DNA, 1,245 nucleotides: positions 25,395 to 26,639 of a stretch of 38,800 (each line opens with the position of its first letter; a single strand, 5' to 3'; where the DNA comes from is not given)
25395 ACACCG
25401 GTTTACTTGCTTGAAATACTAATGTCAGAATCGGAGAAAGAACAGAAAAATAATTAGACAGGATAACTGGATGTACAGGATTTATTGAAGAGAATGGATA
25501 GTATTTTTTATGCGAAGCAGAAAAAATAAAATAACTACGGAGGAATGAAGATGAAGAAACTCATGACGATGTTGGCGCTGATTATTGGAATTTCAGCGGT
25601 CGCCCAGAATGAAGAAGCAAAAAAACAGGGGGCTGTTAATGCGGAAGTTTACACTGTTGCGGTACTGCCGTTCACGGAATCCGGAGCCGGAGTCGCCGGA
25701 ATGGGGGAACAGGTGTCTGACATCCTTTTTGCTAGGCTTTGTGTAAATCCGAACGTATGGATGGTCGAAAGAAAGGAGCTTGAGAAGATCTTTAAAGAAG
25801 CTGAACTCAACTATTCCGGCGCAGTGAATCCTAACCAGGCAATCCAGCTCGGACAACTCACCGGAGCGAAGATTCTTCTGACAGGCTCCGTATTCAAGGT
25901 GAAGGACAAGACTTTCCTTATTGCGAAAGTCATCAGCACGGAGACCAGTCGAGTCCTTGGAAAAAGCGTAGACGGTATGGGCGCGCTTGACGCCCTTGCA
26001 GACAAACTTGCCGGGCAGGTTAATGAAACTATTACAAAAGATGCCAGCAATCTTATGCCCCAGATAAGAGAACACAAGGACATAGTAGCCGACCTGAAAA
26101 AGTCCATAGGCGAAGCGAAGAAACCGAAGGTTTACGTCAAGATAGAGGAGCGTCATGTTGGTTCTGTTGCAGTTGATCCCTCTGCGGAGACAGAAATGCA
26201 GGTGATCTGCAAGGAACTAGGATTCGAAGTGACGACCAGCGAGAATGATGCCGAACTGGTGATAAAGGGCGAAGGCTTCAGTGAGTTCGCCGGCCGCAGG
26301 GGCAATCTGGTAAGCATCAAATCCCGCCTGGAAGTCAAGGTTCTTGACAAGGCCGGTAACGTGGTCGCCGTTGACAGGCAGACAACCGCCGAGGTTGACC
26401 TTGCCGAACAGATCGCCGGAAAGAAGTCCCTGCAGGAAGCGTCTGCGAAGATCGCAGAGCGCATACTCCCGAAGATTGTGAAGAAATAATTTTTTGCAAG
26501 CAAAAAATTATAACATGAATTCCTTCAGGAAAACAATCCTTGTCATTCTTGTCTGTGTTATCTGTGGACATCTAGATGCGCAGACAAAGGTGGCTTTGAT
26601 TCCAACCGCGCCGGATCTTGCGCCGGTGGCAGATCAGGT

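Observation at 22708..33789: ECF sigma / putative anti-sigma pair heading an 11-kb block of five exported proteins of unknown function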

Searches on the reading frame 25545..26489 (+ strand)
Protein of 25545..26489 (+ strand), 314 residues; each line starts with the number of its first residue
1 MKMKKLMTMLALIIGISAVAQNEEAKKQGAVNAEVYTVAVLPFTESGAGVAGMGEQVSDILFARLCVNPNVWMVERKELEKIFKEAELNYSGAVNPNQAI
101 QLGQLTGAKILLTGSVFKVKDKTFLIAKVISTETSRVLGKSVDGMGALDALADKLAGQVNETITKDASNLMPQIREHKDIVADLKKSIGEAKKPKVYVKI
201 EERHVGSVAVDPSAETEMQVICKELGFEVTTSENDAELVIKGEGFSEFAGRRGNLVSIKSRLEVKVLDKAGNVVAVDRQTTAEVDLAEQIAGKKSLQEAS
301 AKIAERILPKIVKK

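Call 5: search_protein_families(library=pfam, proteins=[window:25545-26489:+], max_evalue=1)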
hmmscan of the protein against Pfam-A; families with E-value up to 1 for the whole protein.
window:25545-26489:+ (314 aa): 3 families
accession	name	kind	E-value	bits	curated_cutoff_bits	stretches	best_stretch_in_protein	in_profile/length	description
PF03783.19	CsgG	-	4.2e-12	46.2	20.8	1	38-117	12-99/210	Curli production assembly/transport component CsgG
PF13036.11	LpoB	-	0.018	15.4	22.3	1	70-120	63-114/147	Peptidoglycan-synthase activator LpoB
PF16539.10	FlgT_M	-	0.037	14.6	31.2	0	50-116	30-97/158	Flagellar assembly protein T, middle domain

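Call 6: search_protein_families(library=ncbifam, proteins=[window:25545-26489:+], max_evalue=1)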
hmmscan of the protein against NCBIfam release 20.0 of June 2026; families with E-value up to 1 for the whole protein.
window:25545-26489:+ (314 aa): 2 families
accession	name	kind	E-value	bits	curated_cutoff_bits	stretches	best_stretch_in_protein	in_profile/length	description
TIGR02722.1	lp_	equivalog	0.0025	17.9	110.55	1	58-119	91-153/189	penicillin-binding protein activator LpoB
NF005176.1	PRK06655.1-1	equivalog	0.015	15.2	230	1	90-132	51-93/197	flagellar hook assembly protein FlgD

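Call 8: search_protein_families(library=padloc, proteins=[window:25545-26489:+], max_evalue=0.1)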
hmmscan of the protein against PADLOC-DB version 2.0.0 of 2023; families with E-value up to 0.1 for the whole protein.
window:25545-26489:+ (314 aa): 0 families

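Call 27: search_solved_structures(query=window:25545-26489:+, max_evalue=10, show_alignments=2)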
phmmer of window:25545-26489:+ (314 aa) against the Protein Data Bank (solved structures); distinct sequences matched with E-value up to 10: 0.

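Call 32: find_homologous_proteins(query=window:25545-26489:+, max_evalue=0.001)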
Query window:25545-26489:+ (314 aa): 643 proteins with E <= 0.001 among 4428 candidates; the best 120 are listed.
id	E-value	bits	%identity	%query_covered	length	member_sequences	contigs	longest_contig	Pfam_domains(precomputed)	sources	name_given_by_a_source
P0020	2.7e-189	645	100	99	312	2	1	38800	PF03783.21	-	-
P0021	2.8e-168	576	87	97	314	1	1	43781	PF03783.21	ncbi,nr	ncbi:MAG TPA: hypothetical protein DET40_15700 [Lentisphaeria bacterium]|nr:hypothetical protein [Le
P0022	2.6e-167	573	87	99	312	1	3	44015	PF03783.21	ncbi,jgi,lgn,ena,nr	ncbi:MAG: hypothetical protein A2X45_14225 [Lentisphaerae bacterium GWF2_50_93]|nr:MAG: hypothetical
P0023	3.3e-166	570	86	96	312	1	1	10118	PF03783.21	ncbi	ncbi:MAG: CsgG/HfaB family protein [Victivallales bacterium]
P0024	6.3e-163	559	86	97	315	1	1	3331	PF03783.21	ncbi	-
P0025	8.4e-163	558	85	99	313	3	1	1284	PF03783.21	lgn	-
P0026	4.1e-159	546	83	99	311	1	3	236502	PF03783.21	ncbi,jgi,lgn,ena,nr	ncbi:MAG TPA: hypothetical protein DCZ94_07020 [Lentisphaeria bacterium]|nr:MAG: hypothetical protei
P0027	6.8e-157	539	81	99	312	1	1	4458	PF03783.21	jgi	jgi:TolB-like protein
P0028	1.1e-151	522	82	99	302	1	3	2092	PF03783.21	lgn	-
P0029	1.3e-149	515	79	99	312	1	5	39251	PF03783.21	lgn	-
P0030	8.9e-147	506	78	99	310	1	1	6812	PF03783.21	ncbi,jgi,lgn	ncbi:MAG: CsgG/HfaB family protein [Victivallales bacterium]|jgi:hypothetical protein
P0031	4.4e-146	504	78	96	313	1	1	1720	PF03783.21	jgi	jgi:hypothetical protein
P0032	2.4e-117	409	61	97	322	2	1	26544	PF03783.21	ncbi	-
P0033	1.2e-116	407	62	99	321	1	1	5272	-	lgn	-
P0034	1.5e-116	407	63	100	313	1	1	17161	PF03783.21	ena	-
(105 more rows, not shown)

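Call 35: find_related_loci(query=A2, collection=genome_contigs, flank=10000)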
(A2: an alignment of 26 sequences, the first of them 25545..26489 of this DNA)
Query A2 (314 aa) in genome_contigs; peptide patterns used: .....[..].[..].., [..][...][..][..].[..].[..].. (x = any residue, [..] = any of these).
293 stretches matched a pattern; 268 encode a relative of the query (tblastn E <= 1e-3); the best 80 are kept; 80 distinct loci.
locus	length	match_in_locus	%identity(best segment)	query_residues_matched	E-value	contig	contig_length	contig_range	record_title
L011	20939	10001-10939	85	3-314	1e-178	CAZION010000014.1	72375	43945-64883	MAG TPA_asm: uncultured Victivallis sp. isolate SRP272421_co1_540 genome assembly, contig: NODE_491_length_72375_cov_11.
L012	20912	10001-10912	87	11-314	5e-178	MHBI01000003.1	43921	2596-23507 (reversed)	MAG: Lentisphaerae bacterium GWF2_50_93 gwf2_scaffold_1057, whole genome shotgun sequence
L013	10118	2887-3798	87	11-314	6e-177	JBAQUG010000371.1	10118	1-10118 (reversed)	MAG: Victivallales bacterium isolate MFD12006_ilm_asm_bin38 k127_89506, whole genome shotgun sequence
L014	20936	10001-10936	83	2-314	8e-175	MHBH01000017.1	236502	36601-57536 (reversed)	MAG: Lentisphaerae bacterium GWF2_49_21 gwf2_scaffold_143, whole genome shotgun sequence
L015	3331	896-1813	86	11-314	0e+0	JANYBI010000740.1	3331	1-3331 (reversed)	MAG: Lentisphaerae bacterium isolate GL140_5_metabat_62_sub GL140_5_k141_3203733, whole genome shotgun sequence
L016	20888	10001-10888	80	11-306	3e-164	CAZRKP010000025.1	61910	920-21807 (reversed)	MAG TPA_asm: uncultured Victivallis sp. isolate binchicken_co273_45 genome assembly, contig: NODE_511_length_61910_cov_6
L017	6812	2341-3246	78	11-314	2e-157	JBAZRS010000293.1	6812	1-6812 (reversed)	MAG: Victivallales bacterium isolate SO_2017_GW1_153 NODE_42145_length_6812_cov_0.897233_OW334_2017, whole genome shotgu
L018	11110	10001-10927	61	10-313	1e-128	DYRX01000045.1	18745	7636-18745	MAG TPA_asm: Victivallis vadensis isolate SulCav_GS10_10_4_50_17 SulCav_GS10_10_3971_length_18745_cov_8_787533, whole ge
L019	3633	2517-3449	58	4-313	2e-122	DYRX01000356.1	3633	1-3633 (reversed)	MAG TPA_asm: Victivallis vadensis isolate SulCav_GS10_10_4_50_17 SulCav_GS10_10_53179_length_3633_cov_5_012297, whole ge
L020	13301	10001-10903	54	3-313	4e-114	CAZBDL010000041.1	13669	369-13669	MAG TPA_asm: uncultured Victivallales bacterium isolate SRP093185_co1_15 genome assembly, contig: NODE_3131_length_13669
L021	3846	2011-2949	56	5-313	6e-115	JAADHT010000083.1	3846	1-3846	MAG: Kiritimatiellota bacterium isolate M_MetaBat.202 contig-127_40204, whole genome shotgun sequence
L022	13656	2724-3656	54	3-314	9e-112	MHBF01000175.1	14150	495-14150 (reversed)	MAG: Lentisphaerae bacterium GWF2_44_16 gwf2_scaffold_6071, whole genome shotgun sequence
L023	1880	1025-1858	58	36-313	2e-115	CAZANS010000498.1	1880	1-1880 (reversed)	MAG TPA_asm: uncultured Victivallales bacterium isolate binchicken_co86_73 genome assembly, contig: NODE_65935_length_18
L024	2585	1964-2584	80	1-205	3e-108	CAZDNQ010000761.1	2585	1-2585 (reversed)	MAG TPA_asm: uncultured Victivallis sp. isolate SRP089250_co1_121 genome assembly, contig: NODE_90209_length_2585_cov_4.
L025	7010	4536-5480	53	4-314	1e-101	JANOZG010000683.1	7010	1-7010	MAG: Planctomycetota bacterium isolate VAR_79_metabat_506 VAR_79_k141_5036640, whole genome shotgun sequence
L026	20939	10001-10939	51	6-314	1e-98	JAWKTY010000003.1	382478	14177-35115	MAG: Planctomycetaceae bacterium isolate ABC1.170 ABC1.170.fa-3, whole genome shotgun sequence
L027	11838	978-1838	54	35-314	3e-98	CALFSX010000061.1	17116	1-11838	MAG TPA_asm: uncultured Planctomycetaceae bacterium isolate ERR2206764_bin.127_CONCOCT_v1.1_MAG genome assembly, contig:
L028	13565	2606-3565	50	1-313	4e-98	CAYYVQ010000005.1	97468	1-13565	MAG TPA_asm: uncultured Victivallales bacterium isolate SRP252850_co1_79 genome assembly, contig: NODE_171_length_97468_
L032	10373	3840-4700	54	35-314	2e-96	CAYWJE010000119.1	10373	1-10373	MAG TPA_asm: uncultured Verrucomicrobiota bacterium isolate binchicken_co139_732 genome assembly, contig: NODE_14696_len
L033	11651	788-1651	56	34-314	6e-96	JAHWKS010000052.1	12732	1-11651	MAG: Planctomycetota bacterium isolate 0813_bin24 NODE_1862_length_12732_cov_5.663485, whole genome shotgun sequence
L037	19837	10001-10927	51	12-314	4e-94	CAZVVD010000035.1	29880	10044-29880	MAG TPA_asm: uncultured Verrucomicrobiota bacterium isolate SRP192927_co5_128 genome assembly, contig: NODE_1544_length_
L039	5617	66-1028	51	2-314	3e-94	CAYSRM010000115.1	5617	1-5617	MAG TPA_asm: uncultured Victivallales bacterium isolate SRP332253_co1_72 genome assembly, contig: NODE_22953_length_5617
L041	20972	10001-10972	48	4-313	6e-94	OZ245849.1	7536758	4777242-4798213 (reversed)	MAG: Bythopirellula sp. isolate a23da1fa-4258-4937-963d-949696e3e025 genome assembly, chromosome: 1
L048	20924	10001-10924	50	13-314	3e-92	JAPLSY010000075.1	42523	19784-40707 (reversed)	MAG: Kiritimatiellaeota bacterium isolate LacPavin_0419_WC90_MAG_56_158 LacPavin_0419_WC90_scaffold_102880, whole genome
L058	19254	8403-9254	52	35-311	1e-90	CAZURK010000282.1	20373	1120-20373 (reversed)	MAG TPA_asm: uncultured Pirellulaceae bacterium isolate SRP077602_co10_409 genome assembly, contig: NODE_8116_length_203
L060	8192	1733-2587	52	34-313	3e-90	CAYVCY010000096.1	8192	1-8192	MAG TPA_asm: uncultured Clostridia bacterium isolate binchicken_co139_570 genome assembly, contig: NODE_20685_length_819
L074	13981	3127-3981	52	34-311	1e-88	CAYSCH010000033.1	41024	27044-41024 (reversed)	MAG TPA_asm: uncultured Planctomycetaceae bacterium isolate SRP263991_co4_486 genome assembly, contig: NODE_963_length_4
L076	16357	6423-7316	50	24-314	1e-88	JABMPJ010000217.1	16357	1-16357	MAG: Lentisphaerae bacterium isolate bin.508 k141_6721311, whole genome shotgun sequence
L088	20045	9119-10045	47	1-313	4e-87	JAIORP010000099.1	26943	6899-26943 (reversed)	MAG: Candidatus Omnitrophota bacterium isolate SMBSF21 20074_Bin_2_contigs_1_c_000000000200, whole genome shotgun sequen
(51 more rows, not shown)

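Call 67: search_solved_structures(query=A2, max_evalue=10, show_alignments=2)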
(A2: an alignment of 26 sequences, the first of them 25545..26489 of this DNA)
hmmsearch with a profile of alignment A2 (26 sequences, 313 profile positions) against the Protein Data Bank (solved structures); distinct sequences matched with E-value up to 10: 8.
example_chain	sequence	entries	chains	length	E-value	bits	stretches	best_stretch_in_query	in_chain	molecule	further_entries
4uv2_A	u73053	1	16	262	0.23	13.5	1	56-119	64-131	CURLI PRODUCTION TRANSPORT COMPONENT CSGG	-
4uv3_A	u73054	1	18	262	0.23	13.5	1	56-119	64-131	CURLI PRODUCTION ASSEMBLY/TRANSPORT COMPONENT CSGG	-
6nke_A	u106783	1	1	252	0.25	13.4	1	91-132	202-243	Geranylgeranylglyceryl phosphate synthase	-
6si7_P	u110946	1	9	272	0.25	13.4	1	56-119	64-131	Curli production assembly/transport component CsgG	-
3x2r_D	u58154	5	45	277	0.26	13.3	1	56-119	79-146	CsgG | Curli production assembly/transport protein CsgG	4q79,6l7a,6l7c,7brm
6lqh_A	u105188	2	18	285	0.27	13.2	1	56-118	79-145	Curli production assembly/transport component CsgG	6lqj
7ns5_A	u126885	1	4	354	0.49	12.4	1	33-84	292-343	Fructose-1,6-bisphosphatase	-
7ns3_Fb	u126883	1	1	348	0.51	12.3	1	33-84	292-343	Fructose-bisphosphatase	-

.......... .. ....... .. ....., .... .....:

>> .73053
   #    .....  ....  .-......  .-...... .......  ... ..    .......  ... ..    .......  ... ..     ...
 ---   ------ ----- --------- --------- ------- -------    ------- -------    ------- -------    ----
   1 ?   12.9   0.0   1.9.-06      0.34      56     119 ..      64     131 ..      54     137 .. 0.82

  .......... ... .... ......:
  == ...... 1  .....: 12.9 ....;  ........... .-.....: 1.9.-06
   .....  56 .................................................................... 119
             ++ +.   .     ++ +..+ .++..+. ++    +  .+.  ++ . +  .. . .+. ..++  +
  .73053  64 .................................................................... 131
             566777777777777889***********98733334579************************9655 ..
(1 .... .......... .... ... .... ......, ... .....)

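Call 78: search_protein_families(library=pfam, proteins=[L026:11093-14962:+, L028:3600-7841:+, L037:10957-14934:+, L041:10990-14466:+, L048:11159-14920:+, L076:7808-12796:+, L088:10058-13957:+], max_evalue=0.01)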
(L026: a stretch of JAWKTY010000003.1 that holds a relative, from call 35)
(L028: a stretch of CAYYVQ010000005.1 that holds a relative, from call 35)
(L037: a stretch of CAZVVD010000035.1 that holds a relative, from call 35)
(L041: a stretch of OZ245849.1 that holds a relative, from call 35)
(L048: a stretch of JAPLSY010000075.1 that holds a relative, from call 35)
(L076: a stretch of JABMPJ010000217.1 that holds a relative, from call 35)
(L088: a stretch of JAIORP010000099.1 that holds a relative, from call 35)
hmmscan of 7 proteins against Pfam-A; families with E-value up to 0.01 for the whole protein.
L026:11093-14962:+ (1290 aa): 3 families
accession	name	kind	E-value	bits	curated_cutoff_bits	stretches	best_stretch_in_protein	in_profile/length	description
PF03783.19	CsgG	-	1.1e-06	28.5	20.8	0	47-109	36-97/210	Curli production assembly/transport component CsgG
PF24681.1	Kelch_KLHDC2_KLHL20_DRC7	-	0.0012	18.6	50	0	746-786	148-195/221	KLHDC2/KLHL20/DRC7 Kelch-repeats domain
PF14559.12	TPR_19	-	0.0029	18.3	25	0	680-706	29-55/68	Tetratricopeptide repeat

L028:3600-7841:+ (1414 aa): 1 family
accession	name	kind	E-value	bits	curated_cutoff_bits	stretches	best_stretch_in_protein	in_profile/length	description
PF03781.23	FGE-sulfatase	-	4.3e-24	86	23.3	1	1210-1373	7-191/255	Sulfatase-modifying factor enzyme 1-like domain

L037:10957-14934:+ (1326 aa): 1 family
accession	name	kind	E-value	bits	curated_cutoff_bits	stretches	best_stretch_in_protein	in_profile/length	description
PF03781.23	FGE-sulfatase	-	2.7e-17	63.7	23.3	1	1170-1283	82-192/255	Sulfatase-modifying factor enzyme 1-like domain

L041:10990-14466:+ (1159 aa): 1 family
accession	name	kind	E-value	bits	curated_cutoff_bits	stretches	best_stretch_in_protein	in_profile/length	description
PF03783.19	CsgG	-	4.7e-05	23.2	20.8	1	42-106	34-95/210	Curli production assembly/transport component CsgG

L048:11159-14920:+ (1254 aa): 2 families
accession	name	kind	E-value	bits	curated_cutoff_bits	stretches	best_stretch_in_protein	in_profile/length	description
PF03783.19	CsgG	-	7.2e-06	25.9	20.8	0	51-105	38-92/210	Curli production assembly/transport component CsgG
PF01686.22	Adeno_Penton_B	-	0.0033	16.4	25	0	41-147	237-341/461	Adenovirus penton base protein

L076:7808-12796:+ (1663 aa): 8 families
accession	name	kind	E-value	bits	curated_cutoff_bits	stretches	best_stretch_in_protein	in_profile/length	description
PF03783.19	CsgG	-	2.1e-13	50.5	20.8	1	194-260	35-100/210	Curli production assembly/transport component CsgG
PF07719.23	TPR_2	-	1.7e-06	28.1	27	0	1102-1127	3-28/34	Tetratricopeptide repeat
PF13424.12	TPR_12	-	7.7e-05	23.2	30.1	0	1103-1129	6-32/77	Tetratricopeptide repeat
PF13181.12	TPR_8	-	0.00017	21.9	25.7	0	1102-1127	3-28/34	Tetratricopeptide repeat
PF13036.11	LpoB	-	0.00032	21.1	22.3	0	200-263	51-115/147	Peptidoglycan-synthase activator LpoB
PF00515.34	TPR_1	-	0.0018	18.5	27.8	1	1102-1126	3-27/34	Tetratricopeptide repeat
PF07721.20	TPR_4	-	0.0021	18.9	27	0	1053-1070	3-20/26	Tetratricopeptide repeat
PF13428.12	TPR_14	-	0.0024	18.8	23.5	0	1392-1418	4-30/44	Tetratricopeptide repeat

L088:10058-13957:+ (1300 aa): 0 families

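Call 99: search_protein_families(library=pfam, proteins=[L027:1939-5757:+, L032:5174-8848:+, L033:1666-5463:+, L039:1065-5324:+, L058:9455-13306:+, L060:2663-6562:+, L074:4046-8002:+], max_evalue=0.001)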
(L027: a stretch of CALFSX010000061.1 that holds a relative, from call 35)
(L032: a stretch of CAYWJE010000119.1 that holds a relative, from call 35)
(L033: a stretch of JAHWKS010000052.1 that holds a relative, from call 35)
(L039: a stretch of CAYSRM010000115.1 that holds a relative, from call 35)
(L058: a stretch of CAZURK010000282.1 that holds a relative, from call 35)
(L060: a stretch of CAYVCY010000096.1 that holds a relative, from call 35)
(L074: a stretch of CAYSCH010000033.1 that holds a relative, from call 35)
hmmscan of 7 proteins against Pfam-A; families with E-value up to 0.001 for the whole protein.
L027:1939-5757:+ (1273 aa): 2 families
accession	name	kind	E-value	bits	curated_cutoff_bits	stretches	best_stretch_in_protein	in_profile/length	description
PF03783.19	CsgG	-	1.2e-06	28.5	20.8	0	168-273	7-98/210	Curli production assembly/transport component CsgG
PF13424.12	TPR_12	-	1.6e-05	25.5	30.1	0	584-649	5-69/77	Tetratricopeptide repeat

L032:5174-8848:+ (1225 aa): 6 families
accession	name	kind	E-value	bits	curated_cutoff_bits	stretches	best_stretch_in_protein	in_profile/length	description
PF03783.19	CsgG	-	4e-11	43.1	20.8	1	43-125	9-97/210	Curli production assembly/transport component CsgG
PF00515.34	TPR_1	-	1.2e-05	25.4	27.8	0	1158-1189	2-33/34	Tetratricopeptide repeat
PF07719.23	TPR_2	-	8.1e-05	22.9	27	0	1123-1150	1-28/34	Tetratricopeptide repeat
PF17680.6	FlgO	-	0.00012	22.4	22.6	0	45-151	19-121/130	FlgO protein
PF13414.12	TPR_11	-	0.00028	21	26.8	1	1130-1170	1-41/42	TPR repeat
PF13432.12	TPR_16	-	0.00031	21.6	32.7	0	1127-1188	1-62/65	Tetratricopeptide repeat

L033:1666-5463:+ (1266 aa): 0 families

L039:1065-5324:+ (1420 aa): 1 family
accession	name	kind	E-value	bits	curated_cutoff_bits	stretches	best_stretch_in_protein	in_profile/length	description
PF03781.23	FGE-sulfatase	-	1.1e-23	84.7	23.3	1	1215-1379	7-191/255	Sulfatase-modifying factor enzyme 1-like domain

L058:9455-13306:+ (1284 aa): 1 family
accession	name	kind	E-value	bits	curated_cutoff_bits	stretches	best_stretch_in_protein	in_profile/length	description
PF03783.19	CsgG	-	0.00047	20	20.8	1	54-115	36-95/210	Curli production assembly/transport component CsgG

L060:2663-6562:+ (1300 aa): 1 family
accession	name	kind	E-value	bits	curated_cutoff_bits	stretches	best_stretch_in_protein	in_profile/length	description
PF00754.31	F5_F8_type_C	-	0.00059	20.4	28.2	0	1150-1205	3-55/127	F5/8 type C domain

L074:4046-8002:+ (1319 aa): 0 families
